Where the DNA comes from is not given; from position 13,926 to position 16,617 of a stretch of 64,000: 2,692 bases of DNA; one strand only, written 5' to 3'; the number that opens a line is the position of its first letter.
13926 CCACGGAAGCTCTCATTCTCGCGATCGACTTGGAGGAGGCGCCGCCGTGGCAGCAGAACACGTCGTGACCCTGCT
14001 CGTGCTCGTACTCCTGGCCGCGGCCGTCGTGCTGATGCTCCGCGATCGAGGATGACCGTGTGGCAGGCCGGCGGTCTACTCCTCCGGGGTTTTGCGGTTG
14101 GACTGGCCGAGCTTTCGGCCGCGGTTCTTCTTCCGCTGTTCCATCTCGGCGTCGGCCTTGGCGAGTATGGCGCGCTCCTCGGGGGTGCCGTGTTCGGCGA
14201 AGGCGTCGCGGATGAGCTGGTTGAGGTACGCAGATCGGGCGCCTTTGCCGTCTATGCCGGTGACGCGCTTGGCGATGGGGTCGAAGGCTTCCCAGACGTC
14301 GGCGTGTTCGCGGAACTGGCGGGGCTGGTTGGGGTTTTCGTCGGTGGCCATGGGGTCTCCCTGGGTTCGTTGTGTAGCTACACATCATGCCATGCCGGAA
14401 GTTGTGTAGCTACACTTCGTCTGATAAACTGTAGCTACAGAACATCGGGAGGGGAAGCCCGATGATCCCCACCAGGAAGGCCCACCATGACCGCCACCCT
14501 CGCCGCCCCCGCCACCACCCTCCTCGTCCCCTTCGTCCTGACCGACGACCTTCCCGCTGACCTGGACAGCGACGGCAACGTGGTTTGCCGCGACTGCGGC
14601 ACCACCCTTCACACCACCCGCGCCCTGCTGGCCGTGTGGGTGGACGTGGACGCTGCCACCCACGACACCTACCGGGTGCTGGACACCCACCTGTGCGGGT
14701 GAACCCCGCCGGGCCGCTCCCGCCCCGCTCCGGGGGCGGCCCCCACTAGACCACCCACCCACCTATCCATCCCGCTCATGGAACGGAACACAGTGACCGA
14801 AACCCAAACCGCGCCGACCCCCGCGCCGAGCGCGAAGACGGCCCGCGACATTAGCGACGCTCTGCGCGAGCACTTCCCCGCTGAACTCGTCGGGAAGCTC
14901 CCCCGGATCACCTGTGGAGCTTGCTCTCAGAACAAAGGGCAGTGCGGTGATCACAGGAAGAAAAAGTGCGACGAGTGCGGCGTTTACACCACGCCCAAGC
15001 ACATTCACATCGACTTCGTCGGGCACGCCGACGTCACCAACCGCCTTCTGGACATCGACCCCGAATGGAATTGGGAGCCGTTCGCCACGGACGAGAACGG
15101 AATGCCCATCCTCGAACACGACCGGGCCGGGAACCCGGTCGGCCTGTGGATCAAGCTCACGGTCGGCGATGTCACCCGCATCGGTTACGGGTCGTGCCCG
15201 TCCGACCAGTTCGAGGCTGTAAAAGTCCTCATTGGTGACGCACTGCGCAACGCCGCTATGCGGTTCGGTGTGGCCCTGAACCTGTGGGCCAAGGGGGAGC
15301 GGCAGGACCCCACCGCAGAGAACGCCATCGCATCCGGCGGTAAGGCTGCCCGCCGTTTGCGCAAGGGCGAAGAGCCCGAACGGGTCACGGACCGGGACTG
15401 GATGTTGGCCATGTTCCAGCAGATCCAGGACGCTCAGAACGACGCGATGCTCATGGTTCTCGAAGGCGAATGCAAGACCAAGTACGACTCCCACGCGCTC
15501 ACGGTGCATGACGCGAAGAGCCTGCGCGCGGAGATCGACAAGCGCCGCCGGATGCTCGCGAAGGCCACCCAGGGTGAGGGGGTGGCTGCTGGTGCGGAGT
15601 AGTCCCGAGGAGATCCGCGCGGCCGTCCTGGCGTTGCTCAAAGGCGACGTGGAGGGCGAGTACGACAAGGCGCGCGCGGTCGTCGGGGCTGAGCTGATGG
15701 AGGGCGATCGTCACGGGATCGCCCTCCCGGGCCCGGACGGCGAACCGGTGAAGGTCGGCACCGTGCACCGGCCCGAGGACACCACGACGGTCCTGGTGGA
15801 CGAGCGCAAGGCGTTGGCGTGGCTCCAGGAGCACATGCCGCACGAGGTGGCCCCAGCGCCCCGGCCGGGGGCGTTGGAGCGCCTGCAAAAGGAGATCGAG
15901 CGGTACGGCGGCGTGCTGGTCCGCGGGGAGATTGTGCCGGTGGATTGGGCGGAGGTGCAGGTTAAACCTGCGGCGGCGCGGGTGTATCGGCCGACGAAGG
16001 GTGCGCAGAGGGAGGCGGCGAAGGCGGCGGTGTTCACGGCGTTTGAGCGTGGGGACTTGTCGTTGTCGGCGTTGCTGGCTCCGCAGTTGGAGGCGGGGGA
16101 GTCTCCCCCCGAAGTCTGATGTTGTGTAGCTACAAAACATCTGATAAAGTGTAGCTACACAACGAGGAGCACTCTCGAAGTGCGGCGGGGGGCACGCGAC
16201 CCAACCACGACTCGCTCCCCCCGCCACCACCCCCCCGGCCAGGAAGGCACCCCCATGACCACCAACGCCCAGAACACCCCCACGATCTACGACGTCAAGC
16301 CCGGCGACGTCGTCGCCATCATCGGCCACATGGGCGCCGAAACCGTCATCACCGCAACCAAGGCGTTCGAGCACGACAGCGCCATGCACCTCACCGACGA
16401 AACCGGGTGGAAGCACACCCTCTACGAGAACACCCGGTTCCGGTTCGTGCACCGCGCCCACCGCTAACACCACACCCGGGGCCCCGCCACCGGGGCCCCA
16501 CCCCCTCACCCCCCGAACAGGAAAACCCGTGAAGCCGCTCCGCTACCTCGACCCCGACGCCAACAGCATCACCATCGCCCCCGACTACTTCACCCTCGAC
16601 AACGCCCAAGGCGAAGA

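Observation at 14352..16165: Five copies of the perfect palindrome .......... in two clusters, next to a small minus-strand regulator candidate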

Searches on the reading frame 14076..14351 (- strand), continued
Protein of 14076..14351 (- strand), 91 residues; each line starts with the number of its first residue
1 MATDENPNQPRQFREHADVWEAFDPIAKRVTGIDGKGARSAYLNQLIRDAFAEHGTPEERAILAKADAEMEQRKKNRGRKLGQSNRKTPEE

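Call 77: find_encoding_contigs(protein=P0029, flank=10000, max_places=1)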
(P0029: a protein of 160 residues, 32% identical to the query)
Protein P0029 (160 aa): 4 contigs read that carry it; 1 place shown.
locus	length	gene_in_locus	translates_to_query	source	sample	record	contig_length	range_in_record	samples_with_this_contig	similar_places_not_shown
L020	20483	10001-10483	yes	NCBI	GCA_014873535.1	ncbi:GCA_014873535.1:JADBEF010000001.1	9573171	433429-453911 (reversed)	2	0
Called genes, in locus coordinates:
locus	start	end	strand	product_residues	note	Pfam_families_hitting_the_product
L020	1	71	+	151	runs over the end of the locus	-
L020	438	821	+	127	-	PF13577:SnoaL_4 (weak), PF07366:SnoaL, PF07858:LEH, PF13474:SnoaL_3 (weak), PF14534:DUF4440, PF12680:SnoaL_2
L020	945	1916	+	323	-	PF08240:ADH_N, PF00107:ADH_zinc_N, PF13602:ADH_zinc_N_2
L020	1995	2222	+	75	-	PF00561:Abhydrolase_1, PF12146:Hydrolase_4 (weak), PF12697:Abhydrolase_6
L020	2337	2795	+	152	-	PF13577:SnoaL_4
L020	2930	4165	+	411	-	PF06441:EHN, PF00561:Abhydrolase_1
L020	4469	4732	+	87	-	PF14040:DNase_NucA_NucB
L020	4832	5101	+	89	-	-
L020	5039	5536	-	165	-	PF18143:HAD_SAK_2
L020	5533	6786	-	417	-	PF00872:Transposase_mut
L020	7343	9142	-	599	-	-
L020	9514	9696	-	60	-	PF04434:SWIM (weak)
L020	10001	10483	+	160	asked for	-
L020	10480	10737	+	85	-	-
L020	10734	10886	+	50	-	-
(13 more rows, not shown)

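Call 79: search_protein_representatives(alignment_id=A5)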
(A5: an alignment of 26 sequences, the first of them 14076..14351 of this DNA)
Query: 26 sequences, 80 profile positions. Proteins with E-value up to 0.001 (for the whole library): 187; up to 1e-10: 60; up to 1e-30: 1. The best 150 are listed.
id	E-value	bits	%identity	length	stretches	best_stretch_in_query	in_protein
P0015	7.2e-32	125.5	-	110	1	3-79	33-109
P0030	1.3e-30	121.4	-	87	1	3-79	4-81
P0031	6.8e-30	119.1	-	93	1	5-79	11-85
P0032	2.4e-28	114.2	-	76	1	3-75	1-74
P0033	2.7e-28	114.0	-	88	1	3-77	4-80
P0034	1.6e-27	111.5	-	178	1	3-78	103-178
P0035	2.8e-27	110.8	-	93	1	4-78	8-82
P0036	8.9e-27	109.2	-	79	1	3-77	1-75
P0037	1.5e-25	105.3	-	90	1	3-79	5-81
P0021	5.6e-25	103.4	-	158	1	3-77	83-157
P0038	4.0e-24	100.7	-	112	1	3-78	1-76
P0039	4.3e-24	100.6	-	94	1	4-78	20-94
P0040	1.3e-23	99.1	-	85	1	3-76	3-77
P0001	1.7e-23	98.7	-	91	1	2-78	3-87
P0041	4.8e-23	97.2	-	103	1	3-79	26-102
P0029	9.8e-16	73.8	-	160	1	4-61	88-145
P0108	2.9e-07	46.6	-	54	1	6-54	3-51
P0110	3.4e-07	46.4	-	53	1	6-51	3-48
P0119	1.1e-06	44.8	-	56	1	5-48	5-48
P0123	2.2e-06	43.8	-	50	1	6-51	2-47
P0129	4.5e-06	42.8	-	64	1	6-49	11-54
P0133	6.5e-06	42.3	-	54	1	5-48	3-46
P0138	9.5e-06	41.8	-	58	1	7-49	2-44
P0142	1.6e-05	41.1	-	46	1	4-47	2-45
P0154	2.8e-05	40.3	-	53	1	5-48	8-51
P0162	5.8e-05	39.3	-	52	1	3-48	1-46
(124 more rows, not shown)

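Call 80: search_protein_families(library=pfam, proteins=[P0108, P0110, P0119, P0123, P0129, P0133, P0138, P0142, P0154, P0162], max_evalue=0.01)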
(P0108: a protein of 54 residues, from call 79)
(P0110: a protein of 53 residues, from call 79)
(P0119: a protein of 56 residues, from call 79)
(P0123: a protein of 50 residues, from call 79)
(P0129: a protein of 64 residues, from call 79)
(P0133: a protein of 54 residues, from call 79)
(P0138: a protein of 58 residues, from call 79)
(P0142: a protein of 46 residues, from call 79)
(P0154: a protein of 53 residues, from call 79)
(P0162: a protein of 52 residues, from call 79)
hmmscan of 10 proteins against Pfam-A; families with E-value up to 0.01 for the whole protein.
P0108 (54 aa): 0 families

P0110 (53 aa): 0 families

P0119 (56 aa): 0 families

P0123 (50 aa): 1 family
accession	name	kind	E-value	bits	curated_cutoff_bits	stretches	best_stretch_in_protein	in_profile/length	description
PF09274.16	ParG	-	3.5e-05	24.3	21.4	1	7-44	38-75/76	ParG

P0129 (64 aa): 0 families

P0133 (54 aa): 0 families

P0138 (58 aa): 0 families

P0142 (46 aa): 0 families

P0154 (53 aa): 0 families

P0162 (52 aa): 0 families
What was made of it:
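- On Type Ib plasmid partition system (ParF/ParG-like): Only the distant member P0123 matches (call 80).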

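Call 85: search_protein_families(library=padloc, proteins=[window:14076-14351:-], max_evalue=0.01)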
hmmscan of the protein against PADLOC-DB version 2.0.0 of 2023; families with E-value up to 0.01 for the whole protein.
window:14076-14351:- (91 aa): 0 families

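Call 87: find_encoding_contigs(protein=P0027, flank=2000, max_places=1)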
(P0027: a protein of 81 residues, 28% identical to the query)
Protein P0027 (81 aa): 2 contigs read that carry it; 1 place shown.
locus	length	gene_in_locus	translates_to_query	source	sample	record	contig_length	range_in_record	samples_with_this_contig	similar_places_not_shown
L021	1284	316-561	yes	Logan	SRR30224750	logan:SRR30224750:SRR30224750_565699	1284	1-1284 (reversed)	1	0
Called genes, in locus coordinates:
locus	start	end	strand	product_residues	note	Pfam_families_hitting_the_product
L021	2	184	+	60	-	?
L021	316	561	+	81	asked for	-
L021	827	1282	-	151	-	?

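Call 88: find_encoding_contigs(protein=P0018, flank=2500, max_places=1)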
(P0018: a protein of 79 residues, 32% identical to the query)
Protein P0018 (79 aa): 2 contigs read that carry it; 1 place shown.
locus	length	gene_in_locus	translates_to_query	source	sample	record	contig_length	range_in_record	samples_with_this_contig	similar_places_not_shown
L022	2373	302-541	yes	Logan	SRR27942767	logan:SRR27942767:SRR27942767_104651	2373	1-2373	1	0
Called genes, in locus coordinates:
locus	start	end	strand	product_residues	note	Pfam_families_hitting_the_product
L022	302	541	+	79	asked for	-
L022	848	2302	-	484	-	PF14659:Phage_int_SAM_3 (weak), PF00589:Phage_integrase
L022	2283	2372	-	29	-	?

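Call 95: search_protein_families(library=ncbifam, proteins=[window:14076-14351:-, P0007, P0005, P0004, P0123, P0108], max_evalue=0.1)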
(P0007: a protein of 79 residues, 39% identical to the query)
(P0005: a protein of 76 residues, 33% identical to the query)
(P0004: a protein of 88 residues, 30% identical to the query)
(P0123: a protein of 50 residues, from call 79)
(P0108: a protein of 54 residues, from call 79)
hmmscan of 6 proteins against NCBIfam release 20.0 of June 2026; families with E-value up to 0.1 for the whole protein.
window:14076-14351:- (91 aa): 0 families

P0007 (79 aa): 0 families

P0005 (76 aa): 0 families

P0004 (88 aa): 0 families

P0123 (50 aa): 0 families

P0108 (54 aa): 3 families
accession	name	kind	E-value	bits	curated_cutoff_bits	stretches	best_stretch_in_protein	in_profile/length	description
TIGR02384.1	RelB_DinJ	subfamily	0.00038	20.6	45.65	1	8-45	7-44/85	type II toxin-antitoxin system RelB/DinJ family antitoxin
NF046040.1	RelB_antitoxin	equivalog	0.015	15.6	50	1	8-52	2-46/69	type II toxin-antitoxin system RelB family antitoxin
NF048017.1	antitoxin_RelB_like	equivalog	0.089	13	50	1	10-52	1-43/70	type II toxin-antitoxin system RelB family antitoxin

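Call 96: search_protein_families(library=phrogs, proteins=[P0007, P0005, P0004, P0009, P0123, P0108], max_evalue=0.01)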
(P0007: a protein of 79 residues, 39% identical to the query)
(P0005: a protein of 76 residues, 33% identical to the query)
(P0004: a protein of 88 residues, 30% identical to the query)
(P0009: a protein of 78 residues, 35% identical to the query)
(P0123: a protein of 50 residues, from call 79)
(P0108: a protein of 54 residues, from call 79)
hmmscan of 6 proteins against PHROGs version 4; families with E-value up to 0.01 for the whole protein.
P0007 (79 aa): 0 families

P0005 (76 aa): 0 families

P0004 (88 aa): 0 families

P0009 (78 aa): 0 families

P0123 (50 aa): 0 families

P0108 (54 aa): 2 families
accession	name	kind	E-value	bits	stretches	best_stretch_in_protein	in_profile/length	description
phrog_6506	-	transcription regulation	0.0075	17.3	1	3-39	8-44/59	Arc-like repressor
phrog_2737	-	unknown function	0.0088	17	1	1-44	1-44/86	-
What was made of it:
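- On Ribbon-helix-helix (Arc/MetJ/CopG) superfamily: Transitive tests: P0123 passes the ParG gathering score (call 80); P0108 weakly hits RelB/DinJ and Arc-like (calls 95, 96).
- Closest known: Arc and Mnt repressors of the Salmonella phage P22 immI region. Same: A distant family member weakly hits the PHROG 'Arc-like repressor' (call 96).
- Weak RelB/DinJ and Arc-like hits for P0108 (calls 95, 96).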

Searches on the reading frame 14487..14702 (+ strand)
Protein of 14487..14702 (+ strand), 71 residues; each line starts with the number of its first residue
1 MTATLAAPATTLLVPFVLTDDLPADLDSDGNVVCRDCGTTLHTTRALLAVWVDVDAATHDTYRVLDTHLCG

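Call 7: search_protein_families(library=pfam, proteins=[window:14487-14702:+], max_evalue=0.01)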
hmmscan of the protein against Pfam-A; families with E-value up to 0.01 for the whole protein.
window:14487-14702:+ (71 aa): 0 families

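Call 9: search_protein_families(library=phrogs, proteins=[window:14487-14702:+], max_evalue=0.01)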
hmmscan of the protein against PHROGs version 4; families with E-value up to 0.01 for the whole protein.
window:14487-14702:+ (71 aa): 0 families

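Call 85: search_protein_families(library=padloc, proteins=[window:14487-14702:+], max_evalue=0.01)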
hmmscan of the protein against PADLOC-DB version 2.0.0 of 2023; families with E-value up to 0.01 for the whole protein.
window:14487-14702:+ (71 aa): 0 families
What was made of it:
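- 14487..14702 (+): First gene of the P1 operon (71 aa, function unknown). No Pfam, PHROG or PADLOC hit (calls 7, 9, 85).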

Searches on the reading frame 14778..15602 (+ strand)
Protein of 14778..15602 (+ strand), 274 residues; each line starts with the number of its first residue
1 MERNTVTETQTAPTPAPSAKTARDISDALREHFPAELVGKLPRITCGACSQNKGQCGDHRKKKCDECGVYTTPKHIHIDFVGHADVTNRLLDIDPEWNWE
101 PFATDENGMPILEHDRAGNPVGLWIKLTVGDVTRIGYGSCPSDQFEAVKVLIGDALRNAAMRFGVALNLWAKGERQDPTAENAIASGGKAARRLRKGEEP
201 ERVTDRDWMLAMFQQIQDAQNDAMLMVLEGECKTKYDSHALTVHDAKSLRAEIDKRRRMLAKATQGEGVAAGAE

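Call 7: search_protein_families(library=pfam, proteins=[window:14778-15602:+], max_evalue=0.01)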
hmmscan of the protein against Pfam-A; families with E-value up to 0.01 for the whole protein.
window:14778-15602:+ (274 aa): 0 families

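Call 9: search_protein_families(library=phrogs, proteins=[window:14778-15602:+], max_evalue=0.01)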
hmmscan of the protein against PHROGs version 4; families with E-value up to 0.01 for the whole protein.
window:14778-15602:+ (274 aa): 1 family
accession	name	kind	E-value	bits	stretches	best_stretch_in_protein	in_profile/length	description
phrog_3290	-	DNA, RNA and nucleotide metabolism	8.1e-46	157.3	1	25-200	8-131/192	single strand annealing protein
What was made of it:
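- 14778..15602 (+): Single-strand-annealing protein (Rad52-like), second gene of the P1 operon. PHROG 3290, E 8e-46 (call 9).
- Checked: A single-strand-annealing protein lies between the clusters at 14778-15602 (PHROG 3290, E 8e-46, call 9).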

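Call 13: search_dna_similar(query=window:14778-15602:+, collection=phages, mode=protein, max_rows=30, max_evalue=0.00001)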
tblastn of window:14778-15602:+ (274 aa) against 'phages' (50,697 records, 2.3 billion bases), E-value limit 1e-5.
Records with a match: 191; places in all: 191; records where one place covers at least 80% of the query: 0.
Best place of each record, by identity: <60% 191.
By first word of the organism name: Mycobacterium 187; Streptomyces 2; Arthrobacter 2.
By host as written in the record: Mycobacterium smegmatis mc2 155 125; Mycobacterium smegmatis mc#155 28; Mycobacterium smegmatis mc2155 10; Mycobacterium smegmatius mc2 155 6; Mycobacterium smegmatis 3; Streptomyces sp. ZL12 2; Mycobacterium 2; Mycobacterium sp. 2; and 8 more.
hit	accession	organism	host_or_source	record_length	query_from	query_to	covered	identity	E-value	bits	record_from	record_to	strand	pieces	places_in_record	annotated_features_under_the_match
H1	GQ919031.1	Streptomyces phage ZL12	Streptomyces sp. ZL12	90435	29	182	56%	48.1%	8e-39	149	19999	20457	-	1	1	hypothetical protein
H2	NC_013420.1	Streptomyces phage ZL12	Streptomyces sp. ZL12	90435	29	182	56%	48.1%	8e-39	149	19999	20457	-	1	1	hypothetical protein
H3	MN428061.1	Mycobacterium phage Corazon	Mycobacterium smegmatis mc2155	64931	29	172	53%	49.7%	2e-32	130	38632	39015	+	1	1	65: hypothetical protein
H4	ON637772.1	Mycobacterium phage Huphlepuff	Mycobacterium smegmatis mc2 155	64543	29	172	53%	49.7%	2e-32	130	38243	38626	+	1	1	69: hypothetical protein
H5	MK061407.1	Mycobacterium phage Beelzebub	Mycobacterium smegmatis mc2 155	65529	29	172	53%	49.7%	2e-32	130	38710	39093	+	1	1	71: hypothetical protein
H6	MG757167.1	Mycobacterium phage Tesla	Mycobacterium smegmatis mc2 155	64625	29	172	53%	49.7%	2e-32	130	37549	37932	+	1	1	hypothetical protein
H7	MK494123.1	Mycobacterium phage Blackbeetle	Mycobacterium smegmatis mc#155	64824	29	172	53%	49.7%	2e-32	130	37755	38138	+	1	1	67: hypothetical protein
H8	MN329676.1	Mycobacterium phage Poise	Mycobacterium smegmatis mc2 155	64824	29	172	53%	49.7%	2e-32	130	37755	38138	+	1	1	67: hypothetical protein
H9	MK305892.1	Mycobacterium phage RedRaider77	Mycobacterium smegmatis mc2 155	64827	29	172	53%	49.7%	2e-32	130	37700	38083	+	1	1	66: hypothetical protein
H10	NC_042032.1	Mycobacterium phage Marvin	Mycobacterium smegmatis mc2 155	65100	29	172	53%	49.7%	2e-32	130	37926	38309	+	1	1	63: single strand annealing protein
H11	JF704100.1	Mycobacterium phage Marvin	Mycobacterium smegmatis mc2 155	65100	29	172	53%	49.7%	2e-32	130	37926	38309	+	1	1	63: hypothetical protein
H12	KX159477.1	Mycobacterium phage Gattaca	Mycobacterium smegmatis mc2 155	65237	29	172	53%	49.7%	2e-32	130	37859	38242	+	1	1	hypothetical protein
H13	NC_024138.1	Mycobacterium phage MosMoris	Mycobacterium smegmatis mc2 155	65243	29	172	53%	49.7%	2e-32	130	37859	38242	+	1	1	64: single strand annealing protein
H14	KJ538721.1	Mycobacterium phage MosMoris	Mycobacterium smegmatis mc2 155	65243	29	172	53%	49.7%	2e-32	130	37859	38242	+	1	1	64: hypothetical protein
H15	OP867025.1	Mycobacterium phage Clarkson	Mycobacterium smegmatis mc#155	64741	29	172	53%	49.7%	2e-32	130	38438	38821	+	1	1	68: ssDNA binding protein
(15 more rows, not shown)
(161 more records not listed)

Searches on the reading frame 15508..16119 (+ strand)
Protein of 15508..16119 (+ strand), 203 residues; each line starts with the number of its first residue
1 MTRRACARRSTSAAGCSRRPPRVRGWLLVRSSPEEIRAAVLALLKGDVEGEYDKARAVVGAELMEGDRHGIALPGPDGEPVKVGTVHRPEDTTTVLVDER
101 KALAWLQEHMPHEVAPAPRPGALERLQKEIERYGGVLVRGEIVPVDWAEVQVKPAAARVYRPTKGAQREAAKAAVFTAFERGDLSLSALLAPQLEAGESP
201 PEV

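Call 7: search_protein_families(library=pfam, proteins=[window:15508-16119:+], max_evalue=0.01)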
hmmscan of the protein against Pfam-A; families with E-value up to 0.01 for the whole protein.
window:15508-16119:+ (203 aa): 0 families

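Call 9: search_protein_families(library=phrogs, proteins=[window:15508-16119:+], max_evalue=0.01)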
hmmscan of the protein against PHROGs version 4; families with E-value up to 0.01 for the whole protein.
window:15508-16119:+ (203 aa): 0 families

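Call 85: search_protein_families(library=padloc, proteins=[window:15574-16119:+], max_evalue=0.01)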
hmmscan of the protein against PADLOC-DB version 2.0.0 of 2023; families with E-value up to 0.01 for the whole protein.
window:15574-16119:+ (181 aa): 0 families
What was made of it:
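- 15574..16119 (+): Third gene of the P1 operon (181-203 aa depending on start, function unknown). No family hit (calls 7, 9, 85).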

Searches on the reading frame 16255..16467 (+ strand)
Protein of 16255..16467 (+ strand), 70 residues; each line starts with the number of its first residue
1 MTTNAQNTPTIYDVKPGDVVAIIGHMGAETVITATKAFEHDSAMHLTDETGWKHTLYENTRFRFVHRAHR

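Call 7: search_protein_families(library=pfam, proteins=[window:16255-16467:+], max_evalue=0.01)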
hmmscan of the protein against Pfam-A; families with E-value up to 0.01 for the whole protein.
window:16255-16467:+ (70 aa): 0 families

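Call 9: search_protein_families(library=phrogs, proteins=[window:16255-16467:+], max_evalue=0.01)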
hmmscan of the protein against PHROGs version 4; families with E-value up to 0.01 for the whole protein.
window:16255-16467:+ (70 aa): 0 families
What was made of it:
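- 16255..16467 (+): First gene of the P2 operon (70 aa, function unknown). A long run of plus-strand genes follows. No family hit (calls 7, 9).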
